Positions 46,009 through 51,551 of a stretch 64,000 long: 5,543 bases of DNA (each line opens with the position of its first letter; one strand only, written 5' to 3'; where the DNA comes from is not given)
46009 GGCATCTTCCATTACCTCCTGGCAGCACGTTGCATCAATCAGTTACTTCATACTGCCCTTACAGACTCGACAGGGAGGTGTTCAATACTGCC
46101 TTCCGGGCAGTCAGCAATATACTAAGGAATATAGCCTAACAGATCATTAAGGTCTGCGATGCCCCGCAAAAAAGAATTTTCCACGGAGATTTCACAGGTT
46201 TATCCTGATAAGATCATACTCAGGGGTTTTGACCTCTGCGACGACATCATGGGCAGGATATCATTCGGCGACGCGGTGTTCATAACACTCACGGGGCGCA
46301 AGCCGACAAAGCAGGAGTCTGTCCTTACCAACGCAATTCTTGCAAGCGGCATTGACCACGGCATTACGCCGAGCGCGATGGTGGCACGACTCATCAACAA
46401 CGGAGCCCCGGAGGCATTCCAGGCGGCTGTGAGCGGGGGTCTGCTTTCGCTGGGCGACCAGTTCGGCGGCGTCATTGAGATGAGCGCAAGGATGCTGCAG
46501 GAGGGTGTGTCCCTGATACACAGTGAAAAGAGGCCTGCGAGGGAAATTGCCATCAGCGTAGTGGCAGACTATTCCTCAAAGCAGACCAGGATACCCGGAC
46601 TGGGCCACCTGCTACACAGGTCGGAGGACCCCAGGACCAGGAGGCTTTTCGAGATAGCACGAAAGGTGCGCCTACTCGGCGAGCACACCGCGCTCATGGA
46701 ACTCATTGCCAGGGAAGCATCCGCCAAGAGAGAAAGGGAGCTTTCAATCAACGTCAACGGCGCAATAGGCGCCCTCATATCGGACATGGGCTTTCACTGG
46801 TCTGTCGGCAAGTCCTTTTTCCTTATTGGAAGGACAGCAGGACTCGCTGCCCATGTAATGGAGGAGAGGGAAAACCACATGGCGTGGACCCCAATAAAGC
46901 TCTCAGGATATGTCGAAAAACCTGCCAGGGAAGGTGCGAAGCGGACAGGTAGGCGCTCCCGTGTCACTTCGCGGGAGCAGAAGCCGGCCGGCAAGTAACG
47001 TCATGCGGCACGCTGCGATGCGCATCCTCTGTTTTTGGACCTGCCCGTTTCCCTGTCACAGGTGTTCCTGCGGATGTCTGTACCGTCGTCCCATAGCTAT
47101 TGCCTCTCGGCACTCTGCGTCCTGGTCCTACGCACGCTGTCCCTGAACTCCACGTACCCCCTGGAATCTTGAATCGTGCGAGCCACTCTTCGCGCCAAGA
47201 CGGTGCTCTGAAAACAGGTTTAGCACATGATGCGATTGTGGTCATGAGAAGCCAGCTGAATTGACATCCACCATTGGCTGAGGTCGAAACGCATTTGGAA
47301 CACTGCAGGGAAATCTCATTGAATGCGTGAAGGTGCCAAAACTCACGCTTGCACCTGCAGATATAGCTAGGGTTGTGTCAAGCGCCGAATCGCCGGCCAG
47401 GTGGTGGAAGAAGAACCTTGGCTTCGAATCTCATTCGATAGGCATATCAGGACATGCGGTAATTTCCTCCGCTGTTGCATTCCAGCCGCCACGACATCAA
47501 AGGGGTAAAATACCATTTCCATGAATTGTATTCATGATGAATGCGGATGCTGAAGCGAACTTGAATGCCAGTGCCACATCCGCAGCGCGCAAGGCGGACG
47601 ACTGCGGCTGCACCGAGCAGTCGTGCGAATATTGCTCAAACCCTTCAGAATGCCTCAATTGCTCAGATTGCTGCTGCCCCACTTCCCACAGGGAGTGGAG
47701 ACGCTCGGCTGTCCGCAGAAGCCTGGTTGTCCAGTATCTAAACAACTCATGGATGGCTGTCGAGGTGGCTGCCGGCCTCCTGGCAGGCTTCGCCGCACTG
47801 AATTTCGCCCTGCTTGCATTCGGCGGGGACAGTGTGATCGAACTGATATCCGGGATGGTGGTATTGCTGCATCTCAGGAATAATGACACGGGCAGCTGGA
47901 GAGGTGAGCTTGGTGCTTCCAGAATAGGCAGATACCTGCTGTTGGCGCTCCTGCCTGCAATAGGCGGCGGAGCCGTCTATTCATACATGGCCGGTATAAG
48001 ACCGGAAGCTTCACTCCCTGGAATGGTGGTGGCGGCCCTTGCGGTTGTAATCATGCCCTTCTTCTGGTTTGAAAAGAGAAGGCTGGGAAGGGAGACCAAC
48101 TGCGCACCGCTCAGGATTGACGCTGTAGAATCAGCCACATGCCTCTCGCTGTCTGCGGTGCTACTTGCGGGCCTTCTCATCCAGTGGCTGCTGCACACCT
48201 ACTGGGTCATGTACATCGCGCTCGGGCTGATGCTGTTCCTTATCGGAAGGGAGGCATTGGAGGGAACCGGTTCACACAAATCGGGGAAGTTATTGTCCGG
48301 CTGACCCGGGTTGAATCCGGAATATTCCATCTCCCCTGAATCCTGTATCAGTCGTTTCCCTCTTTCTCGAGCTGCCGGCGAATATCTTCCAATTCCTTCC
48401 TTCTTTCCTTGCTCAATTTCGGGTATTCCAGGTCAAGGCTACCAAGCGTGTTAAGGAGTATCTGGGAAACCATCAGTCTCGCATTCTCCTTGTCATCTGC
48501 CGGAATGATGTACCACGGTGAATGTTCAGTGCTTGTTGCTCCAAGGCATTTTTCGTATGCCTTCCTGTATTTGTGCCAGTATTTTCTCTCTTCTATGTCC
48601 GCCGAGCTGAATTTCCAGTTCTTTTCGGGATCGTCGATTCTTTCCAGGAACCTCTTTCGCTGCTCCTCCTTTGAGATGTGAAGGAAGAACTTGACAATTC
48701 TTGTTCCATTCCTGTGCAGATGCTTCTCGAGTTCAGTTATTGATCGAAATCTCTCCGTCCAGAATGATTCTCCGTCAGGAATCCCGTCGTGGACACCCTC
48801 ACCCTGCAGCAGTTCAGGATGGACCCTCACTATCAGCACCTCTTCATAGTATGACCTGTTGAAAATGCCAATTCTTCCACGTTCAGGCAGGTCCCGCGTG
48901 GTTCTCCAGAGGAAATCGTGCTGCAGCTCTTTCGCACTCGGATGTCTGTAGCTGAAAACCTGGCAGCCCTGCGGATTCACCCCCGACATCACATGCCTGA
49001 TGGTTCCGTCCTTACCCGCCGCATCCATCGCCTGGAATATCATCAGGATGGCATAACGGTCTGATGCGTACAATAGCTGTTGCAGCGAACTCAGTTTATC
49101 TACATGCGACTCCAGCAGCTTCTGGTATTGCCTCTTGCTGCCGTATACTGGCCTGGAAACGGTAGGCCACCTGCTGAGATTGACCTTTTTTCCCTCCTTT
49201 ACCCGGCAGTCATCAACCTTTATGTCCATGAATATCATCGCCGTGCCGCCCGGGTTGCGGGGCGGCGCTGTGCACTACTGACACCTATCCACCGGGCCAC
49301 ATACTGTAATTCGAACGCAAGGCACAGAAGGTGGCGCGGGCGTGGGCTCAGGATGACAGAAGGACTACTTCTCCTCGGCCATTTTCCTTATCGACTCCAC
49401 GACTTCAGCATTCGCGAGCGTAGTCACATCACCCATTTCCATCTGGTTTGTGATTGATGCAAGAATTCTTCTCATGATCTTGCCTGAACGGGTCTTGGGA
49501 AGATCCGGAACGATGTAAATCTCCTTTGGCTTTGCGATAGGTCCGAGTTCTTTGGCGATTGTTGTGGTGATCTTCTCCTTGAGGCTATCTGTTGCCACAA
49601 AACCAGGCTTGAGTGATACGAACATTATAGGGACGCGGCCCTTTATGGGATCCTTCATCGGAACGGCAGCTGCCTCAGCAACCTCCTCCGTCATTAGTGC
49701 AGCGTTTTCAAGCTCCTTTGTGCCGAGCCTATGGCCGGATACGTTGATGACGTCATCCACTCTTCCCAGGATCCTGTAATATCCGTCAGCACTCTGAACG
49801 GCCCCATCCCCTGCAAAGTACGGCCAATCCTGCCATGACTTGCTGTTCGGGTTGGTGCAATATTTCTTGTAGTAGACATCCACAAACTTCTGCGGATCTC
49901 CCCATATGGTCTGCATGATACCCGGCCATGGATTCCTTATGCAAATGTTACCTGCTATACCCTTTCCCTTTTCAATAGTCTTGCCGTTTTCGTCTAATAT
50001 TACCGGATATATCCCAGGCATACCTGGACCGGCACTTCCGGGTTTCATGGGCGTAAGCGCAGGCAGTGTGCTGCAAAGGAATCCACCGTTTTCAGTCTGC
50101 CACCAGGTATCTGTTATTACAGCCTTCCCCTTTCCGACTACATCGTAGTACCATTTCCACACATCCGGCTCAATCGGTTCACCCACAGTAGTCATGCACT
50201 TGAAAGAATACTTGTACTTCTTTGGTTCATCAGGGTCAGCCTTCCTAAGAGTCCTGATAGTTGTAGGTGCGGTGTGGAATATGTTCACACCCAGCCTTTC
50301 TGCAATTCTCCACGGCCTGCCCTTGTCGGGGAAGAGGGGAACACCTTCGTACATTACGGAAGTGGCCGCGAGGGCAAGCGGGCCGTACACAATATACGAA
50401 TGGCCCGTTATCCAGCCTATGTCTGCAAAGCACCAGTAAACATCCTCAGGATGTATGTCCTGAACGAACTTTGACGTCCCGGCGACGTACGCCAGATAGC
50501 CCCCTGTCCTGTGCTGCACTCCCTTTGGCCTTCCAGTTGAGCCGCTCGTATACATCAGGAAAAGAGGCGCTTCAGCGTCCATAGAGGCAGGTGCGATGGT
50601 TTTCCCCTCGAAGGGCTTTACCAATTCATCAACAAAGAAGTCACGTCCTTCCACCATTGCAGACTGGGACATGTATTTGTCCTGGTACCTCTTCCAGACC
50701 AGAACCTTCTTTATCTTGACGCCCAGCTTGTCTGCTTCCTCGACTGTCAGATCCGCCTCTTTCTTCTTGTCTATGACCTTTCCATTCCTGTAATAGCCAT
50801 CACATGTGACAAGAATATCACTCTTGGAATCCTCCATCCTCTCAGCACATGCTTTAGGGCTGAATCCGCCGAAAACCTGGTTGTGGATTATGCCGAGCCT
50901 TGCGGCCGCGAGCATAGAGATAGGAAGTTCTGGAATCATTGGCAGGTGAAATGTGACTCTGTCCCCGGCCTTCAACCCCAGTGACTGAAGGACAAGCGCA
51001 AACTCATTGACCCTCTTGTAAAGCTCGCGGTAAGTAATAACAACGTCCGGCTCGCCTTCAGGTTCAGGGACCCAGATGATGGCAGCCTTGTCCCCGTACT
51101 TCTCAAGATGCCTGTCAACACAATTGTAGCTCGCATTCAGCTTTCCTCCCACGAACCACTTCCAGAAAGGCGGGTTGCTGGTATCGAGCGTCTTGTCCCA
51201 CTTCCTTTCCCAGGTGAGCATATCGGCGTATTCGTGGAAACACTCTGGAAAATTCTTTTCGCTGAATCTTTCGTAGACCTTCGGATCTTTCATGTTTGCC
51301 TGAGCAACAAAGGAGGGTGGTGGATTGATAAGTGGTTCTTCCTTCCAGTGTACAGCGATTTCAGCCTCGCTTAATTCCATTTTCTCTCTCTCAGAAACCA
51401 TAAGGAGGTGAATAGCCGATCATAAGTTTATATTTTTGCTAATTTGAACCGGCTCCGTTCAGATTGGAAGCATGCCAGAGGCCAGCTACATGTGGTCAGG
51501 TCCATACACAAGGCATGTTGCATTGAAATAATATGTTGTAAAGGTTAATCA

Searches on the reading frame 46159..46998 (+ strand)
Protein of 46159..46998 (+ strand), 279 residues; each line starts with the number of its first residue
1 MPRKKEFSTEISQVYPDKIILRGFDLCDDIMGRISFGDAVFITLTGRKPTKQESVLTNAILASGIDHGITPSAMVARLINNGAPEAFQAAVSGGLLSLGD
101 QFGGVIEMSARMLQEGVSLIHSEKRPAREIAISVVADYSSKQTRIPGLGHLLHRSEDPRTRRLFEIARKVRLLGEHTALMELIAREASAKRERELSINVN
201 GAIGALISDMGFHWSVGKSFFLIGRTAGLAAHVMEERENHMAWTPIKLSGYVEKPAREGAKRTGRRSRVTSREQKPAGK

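Call 33: search_protein_families(library=pfam, proteins=[window:46159-46998:+], max_evalue=0.0001)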
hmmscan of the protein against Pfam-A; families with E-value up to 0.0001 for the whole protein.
window:46159-46998:+ (279 aa): 1 family
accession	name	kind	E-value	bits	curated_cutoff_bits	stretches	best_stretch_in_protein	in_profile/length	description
PF00285.26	Citrate_synt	-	1e-25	91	27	1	39-241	152-352/357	Citrate synthase, C-terminal domain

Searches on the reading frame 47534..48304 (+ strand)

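Call 33: search_protein_families(library=pfam, proteins=[window:47534-48304:+], max_evalue=0.0001)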
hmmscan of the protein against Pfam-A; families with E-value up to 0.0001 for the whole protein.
window:47534-48304:+ (256 aa): 1 family
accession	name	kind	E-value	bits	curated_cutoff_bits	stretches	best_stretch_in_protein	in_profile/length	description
PF01545.26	Cation_efflux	-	4.4e-06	27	26.6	1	78-241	12-186/198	Cation efflux family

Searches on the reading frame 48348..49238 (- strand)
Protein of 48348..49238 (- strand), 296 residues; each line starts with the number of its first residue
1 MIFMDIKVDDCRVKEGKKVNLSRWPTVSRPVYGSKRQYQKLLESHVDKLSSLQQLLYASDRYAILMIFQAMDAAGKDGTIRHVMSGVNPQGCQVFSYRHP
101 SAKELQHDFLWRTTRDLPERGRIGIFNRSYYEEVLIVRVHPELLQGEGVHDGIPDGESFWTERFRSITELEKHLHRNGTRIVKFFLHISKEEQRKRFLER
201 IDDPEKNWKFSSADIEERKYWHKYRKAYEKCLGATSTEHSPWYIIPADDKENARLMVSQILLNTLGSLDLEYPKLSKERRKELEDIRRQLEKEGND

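Call 33: search_protein_families(library=pfam, proteins=[window:48348-49238:-], max_evalue=0.0001)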
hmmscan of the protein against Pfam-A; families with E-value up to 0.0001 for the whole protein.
window:48348-49238:- (296 aa): 1 family
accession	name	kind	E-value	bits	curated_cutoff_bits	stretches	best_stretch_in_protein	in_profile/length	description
PF03976.20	PPK2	-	2.2e-68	230.7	22.3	1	34-266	3-222/229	Polyphosphate kinase 2 (PPK2)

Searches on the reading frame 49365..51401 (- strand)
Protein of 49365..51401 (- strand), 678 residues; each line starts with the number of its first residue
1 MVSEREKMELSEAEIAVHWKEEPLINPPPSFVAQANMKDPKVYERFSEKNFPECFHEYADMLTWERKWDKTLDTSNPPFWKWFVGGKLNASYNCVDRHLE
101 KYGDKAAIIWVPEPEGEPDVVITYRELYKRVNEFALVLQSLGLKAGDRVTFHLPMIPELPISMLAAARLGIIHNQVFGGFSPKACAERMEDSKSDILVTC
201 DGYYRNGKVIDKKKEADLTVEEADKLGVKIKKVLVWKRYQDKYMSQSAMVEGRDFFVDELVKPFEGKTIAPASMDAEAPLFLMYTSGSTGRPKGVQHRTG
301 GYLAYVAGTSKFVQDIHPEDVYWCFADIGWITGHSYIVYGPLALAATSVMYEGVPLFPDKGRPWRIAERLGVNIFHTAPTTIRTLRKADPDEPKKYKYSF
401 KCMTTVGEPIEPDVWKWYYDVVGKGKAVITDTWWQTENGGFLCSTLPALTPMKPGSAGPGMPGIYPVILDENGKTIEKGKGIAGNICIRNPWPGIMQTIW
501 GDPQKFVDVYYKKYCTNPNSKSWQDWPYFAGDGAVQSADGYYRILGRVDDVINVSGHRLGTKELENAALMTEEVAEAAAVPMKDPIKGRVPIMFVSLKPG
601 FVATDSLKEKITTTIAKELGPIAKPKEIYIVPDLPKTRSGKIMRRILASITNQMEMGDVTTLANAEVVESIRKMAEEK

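Call 33: search_protein_families(library=pfam, proteins=[window:49365-51401:-], max_evalue=0.0001)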
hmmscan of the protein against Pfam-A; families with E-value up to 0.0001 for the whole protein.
window:49365-51401:- (678 aa): 3 families
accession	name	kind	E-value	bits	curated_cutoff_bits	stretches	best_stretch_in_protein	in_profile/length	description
PF00501.34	AMP-binding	-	9.2e-77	258.8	29.9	1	96-500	2-384/384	AMP-binding enzyme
PF13193.12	AMP-binding_C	-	1.5e-21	77.6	24.5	1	563-641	1-76/76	AMP-binding enzyme C-terminal domain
PF16177.11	ACAS_N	-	1.5e-15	57.2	27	1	45-94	6-55/55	Acetyl-coenzyme A synthetase N-terminus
